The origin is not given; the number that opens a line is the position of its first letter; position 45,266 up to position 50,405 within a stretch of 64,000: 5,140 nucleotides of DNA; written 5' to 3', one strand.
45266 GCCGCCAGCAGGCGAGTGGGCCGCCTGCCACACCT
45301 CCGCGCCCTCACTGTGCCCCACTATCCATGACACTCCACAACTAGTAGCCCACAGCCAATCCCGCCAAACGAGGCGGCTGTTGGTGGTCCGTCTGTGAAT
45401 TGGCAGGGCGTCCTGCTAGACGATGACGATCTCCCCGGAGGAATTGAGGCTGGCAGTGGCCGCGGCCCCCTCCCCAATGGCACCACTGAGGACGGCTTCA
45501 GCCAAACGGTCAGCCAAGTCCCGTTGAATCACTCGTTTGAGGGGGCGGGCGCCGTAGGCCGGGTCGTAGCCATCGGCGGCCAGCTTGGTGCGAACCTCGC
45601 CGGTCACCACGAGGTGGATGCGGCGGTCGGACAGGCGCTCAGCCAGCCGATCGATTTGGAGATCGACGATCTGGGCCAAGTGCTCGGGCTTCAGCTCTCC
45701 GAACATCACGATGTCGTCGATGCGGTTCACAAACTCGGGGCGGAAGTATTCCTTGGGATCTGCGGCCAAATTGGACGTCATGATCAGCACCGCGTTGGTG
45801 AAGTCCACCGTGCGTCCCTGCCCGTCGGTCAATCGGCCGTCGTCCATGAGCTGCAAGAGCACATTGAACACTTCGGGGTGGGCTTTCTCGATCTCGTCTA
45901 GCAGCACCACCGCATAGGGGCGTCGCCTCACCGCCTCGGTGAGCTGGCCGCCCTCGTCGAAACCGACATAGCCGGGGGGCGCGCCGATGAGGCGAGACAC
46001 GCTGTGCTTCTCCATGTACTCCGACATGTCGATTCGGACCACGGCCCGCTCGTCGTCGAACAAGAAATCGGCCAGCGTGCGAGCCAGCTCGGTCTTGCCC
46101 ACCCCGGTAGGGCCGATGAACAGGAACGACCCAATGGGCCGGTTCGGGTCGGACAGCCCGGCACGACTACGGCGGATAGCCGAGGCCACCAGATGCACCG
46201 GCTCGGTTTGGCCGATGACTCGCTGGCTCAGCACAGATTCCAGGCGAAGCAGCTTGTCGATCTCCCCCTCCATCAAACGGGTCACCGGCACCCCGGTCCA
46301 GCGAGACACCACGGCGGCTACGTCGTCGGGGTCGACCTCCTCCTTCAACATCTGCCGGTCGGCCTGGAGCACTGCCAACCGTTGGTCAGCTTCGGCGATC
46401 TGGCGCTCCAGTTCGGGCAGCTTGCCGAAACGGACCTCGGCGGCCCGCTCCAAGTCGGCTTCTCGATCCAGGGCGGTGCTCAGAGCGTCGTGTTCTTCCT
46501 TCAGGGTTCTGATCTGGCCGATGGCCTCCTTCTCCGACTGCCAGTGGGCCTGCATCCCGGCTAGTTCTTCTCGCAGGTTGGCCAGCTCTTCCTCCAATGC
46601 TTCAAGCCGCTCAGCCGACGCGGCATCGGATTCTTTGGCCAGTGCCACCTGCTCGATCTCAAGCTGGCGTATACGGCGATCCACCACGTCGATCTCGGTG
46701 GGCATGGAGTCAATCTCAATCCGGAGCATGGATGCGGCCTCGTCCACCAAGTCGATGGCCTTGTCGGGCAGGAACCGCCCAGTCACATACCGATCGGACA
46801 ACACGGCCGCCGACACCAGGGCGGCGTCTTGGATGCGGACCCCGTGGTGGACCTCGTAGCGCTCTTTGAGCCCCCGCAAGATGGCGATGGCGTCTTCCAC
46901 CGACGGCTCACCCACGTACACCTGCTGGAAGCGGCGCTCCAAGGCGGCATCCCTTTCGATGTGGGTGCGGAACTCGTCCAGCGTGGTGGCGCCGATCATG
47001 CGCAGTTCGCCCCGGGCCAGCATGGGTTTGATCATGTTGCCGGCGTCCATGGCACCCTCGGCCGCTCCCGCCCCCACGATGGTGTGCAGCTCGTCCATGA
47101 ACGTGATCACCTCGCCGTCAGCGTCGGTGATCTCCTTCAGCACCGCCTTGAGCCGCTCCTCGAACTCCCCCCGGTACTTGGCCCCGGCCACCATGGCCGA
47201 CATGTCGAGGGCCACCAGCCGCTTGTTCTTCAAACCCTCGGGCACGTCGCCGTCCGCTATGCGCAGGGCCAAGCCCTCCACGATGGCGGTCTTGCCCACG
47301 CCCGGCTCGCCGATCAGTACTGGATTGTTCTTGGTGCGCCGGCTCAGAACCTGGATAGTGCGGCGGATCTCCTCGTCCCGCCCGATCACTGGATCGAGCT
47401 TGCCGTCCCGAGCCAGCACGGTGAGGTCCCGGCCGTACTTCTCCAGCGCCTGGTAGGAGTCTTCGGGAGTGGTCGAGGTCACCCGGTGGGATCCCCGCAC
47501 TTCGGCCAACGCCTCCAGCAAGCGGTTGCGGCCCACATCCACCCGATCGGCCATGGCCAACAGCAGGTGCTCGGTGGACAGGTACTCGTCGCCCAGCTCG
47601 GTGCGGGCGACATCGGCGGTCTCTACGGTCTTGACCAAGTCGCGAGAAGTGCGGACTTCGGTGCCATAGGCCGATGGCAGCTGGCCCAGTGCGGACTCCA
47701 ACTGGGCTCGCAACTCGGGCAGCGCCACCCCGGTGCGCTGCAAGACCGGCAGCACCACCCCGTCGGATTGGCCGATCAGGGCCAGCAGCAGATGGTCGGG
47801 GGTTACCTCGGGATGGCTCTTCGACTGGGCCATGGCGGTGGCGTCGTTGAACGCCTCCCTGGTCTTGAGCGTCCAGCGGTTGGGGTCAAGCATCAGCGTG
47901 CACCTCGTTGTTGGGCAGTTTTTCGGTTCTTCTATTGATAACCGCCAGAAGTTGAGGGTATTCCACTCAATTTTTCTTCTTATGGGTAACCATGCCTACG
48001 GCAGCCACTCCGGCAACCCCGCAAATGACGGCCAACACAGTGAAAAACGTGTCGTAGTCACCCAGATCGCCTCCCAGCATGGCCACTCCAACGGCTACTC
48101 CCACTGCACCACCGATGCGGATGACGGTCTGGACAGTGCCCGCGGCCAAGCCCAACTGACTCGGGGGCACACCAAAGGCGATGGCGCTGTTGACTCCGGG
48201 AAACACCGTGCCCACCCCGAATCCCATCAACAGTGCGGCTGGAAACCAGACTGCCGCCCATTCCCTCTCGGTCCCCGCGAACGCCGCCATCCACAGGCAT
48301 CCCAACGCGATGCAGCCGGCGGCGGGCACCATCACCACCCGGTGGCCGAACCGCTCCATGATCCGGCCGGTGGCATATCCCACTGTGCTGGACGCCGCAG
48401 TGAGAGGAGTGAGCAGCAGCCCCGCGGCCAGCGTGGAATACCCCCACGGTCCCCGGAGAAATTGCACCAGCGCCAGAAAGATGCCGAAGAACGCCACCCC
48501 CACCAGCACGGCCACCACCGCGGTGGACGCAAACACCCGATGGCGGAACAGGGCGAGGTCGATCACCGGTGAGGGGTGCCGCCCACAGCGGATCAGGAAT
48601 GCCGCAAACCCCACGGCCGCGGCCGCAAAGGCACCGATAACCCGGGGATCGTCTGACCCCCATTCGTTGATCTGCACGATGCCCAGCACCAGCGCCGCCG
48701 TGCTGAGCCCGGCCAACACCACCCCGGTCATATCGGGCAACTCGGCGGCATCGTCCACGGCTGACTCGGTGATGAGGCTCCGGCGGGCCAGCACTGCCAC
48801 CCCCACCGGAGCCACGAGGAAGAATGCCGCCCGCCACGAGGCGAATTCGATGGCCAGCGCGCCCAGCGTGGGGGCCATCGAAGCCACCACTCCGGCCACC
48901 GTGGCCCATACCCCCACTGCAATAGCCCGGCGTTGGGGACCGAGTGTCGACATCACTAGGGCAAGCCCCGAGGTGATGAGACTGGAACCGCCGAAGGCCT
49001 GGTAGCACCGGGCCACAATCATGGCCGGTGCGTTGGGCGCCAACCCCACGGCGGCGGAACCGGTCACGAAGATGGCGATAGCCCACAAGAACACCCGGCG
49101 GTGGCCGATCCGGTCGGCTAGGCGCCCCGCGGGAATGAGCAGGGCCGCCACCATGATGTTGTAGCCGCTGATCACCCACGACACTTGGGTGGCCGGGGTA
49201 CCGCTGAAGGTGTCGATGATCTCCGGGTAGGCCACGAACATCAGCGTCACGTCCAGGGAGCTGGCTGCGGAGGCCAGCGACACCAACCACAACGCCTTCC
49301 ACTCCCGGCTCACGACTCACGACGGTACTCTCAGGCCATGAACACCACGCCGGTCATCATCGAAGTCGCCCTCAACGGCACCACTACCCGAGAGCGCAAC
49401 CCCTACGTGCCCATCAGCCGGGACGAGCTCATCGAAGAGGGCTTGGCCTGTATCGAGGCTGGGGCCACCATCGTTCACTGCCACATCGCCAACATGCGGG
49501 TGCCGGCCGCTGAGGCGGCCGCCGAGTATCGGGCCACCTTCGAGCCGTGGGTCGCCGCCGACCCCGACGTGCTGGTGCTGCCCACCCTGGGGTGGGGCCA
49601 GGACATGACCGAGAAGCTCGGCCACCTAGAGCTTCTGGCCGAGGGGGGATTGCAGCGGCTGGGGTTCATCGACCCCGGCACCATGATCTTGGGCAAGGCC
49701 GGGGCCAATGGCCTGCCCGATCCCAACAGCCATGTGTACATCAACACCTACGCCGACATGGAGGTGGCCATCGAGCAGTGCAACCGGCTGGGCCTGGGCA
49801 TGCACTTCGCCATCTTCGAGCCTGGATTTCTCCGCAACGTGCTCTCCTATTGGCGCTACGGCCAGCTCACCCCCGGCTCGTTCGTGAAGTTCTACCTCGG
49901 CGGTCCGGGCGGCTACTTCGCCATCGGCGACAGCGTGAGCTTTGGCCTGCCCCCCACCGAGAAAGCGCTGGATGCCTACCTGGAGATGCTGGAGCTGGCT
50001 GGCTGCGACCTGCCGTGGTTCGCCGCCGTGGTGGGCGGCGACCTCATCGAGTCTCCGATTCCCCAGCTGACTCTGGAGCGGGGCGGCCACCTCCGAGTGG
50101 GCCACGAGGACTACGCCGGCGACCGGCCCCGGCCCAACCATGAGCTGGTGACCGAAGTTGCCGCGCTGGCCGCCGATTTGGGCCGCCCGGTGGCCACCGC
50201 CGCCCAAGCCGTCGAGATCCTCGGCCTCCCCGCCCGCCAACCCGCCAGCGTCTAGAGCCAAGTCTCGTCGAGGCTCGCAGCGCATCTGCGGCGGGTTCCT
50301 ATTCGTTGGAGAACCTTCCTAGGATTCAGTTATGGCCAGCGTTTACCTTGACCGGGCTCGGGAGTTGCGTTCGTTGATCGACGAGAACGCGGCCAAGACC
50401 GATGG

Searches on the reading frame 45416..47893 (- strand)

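Call 16: search_protein_families(library=pfam, proteins=[window:45416-47893:-], max_evalue=0.001)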
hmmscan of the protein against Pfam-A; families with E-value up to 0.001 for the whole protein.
window:45416-47893:- (825 aa): 22 families
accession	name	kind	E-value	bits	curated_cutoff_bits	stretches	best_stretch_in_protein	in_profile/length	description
PF07724.20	AAA_2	-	6.5e-64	215.4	27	1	585-728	1-166/166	AAA domain (Cdc48 subfamily)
PF17871.7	AAA_lid_9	-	4.4e-33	113.8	22.8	1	331-433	1-103/104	AAA lid domain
PF10431.15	ClpB_D2-small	-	1.5e-25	89.4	21.9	1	734-811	1-78/81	C-terminal, D2-small domain, of ClpB protein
PF00004.35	AAA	-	2.6e-22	80.1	21.2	2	192-307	2-113/131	ATPase family associated with various cellular activities (AAA)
PF07728.20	AAA_5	-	2.9e-19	69.9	22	1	590-720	2-134/139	AAA domain (dynein-related subfamily)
PF02861.25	Clp_N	-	1.5e-16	60.7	20.7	2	21-70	4-53/53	Clp amino terminal domain, pathogenicity island component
PF13401.12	AAA_22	-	9.1e-12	45.9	27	1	589-685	7-110/130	AAA domain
PF13191.12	AAA_16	-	8.2e-09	36.6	32.6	1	169-215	2-51/167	AAA ATPase domain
PF00158.32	Sigma54_activat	-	1.9e-07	31.4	20.2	1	590-710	25-146/168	Sigma-54 interaction domain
PF20720.3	nSTAND3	-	2.4e-07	31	27.2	0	187-214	16-43/155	Novel STAND NTPase 3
PF01695.23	IstB_IS21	-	1.8e-06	28.1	24.1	0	186-253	90-153/238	IstB-like ATP binding protein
PF12775.13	AAA_7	-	6.1e-06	26.3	25.8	0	589-636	35-82/181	P-loop containing dynein motor region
PF13481.12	AAA_25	-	1.3e-05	25.4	27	0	192-273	37-118/195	AAA domain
PF05729.18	NACHT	-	4.9e-05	23.7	26.7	0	192-220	4-32/167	NACHT domain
PF05621.17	TniB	-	7.8e-05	22.6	22.4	0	217-327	77-184/189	Bacterial TniB protein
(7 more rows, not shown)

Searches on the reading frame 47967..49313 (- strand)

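Call 16: search_protein_families(library=pfam, proteins=[window:47967-49313:-], max_evalue=0.001)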
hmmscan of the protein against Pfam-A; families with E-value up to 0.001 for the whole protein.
window:47967-49313:- (448 aa): 1 family
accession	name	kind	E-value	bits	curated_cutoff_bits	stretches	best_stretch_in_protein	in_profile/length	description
PF07690.21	MFS_1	-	9.3e-57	192.9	33.4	2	12-405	2-346/347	Major Facilitator Superfamily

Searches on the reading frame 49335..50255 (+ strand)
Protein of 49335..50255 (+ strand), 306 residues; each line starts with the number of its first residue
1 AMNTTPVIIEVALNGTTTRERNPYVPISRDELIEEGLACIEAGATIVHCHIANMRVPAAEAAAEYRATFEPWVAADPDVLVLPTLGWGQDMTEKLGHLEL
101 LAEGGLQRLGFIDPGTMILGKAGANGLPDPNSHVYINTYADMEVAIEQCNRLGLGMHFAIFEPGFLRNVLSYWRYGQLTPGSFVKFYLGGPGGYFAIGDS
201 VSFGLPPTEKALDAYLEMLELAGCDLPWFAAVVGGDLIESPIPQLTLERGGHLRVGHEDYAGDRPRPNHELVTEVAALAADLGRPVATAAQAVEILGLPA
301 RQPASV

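Call 16: search_protein_families(library=pfam, proteins=[window:49335-50255:+], max_evalue=0.001)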
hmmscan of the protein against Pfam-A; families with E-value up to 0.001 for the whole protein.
window:49335-50255:+ (306 aa): 1 family
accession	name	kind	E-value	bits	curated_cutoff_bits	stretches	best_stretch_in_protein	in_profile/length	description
PF05853.18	BKACE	-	3.7e-47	161.4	24.8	1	6-298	1-274/274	beta-keto acid cleavage enzyme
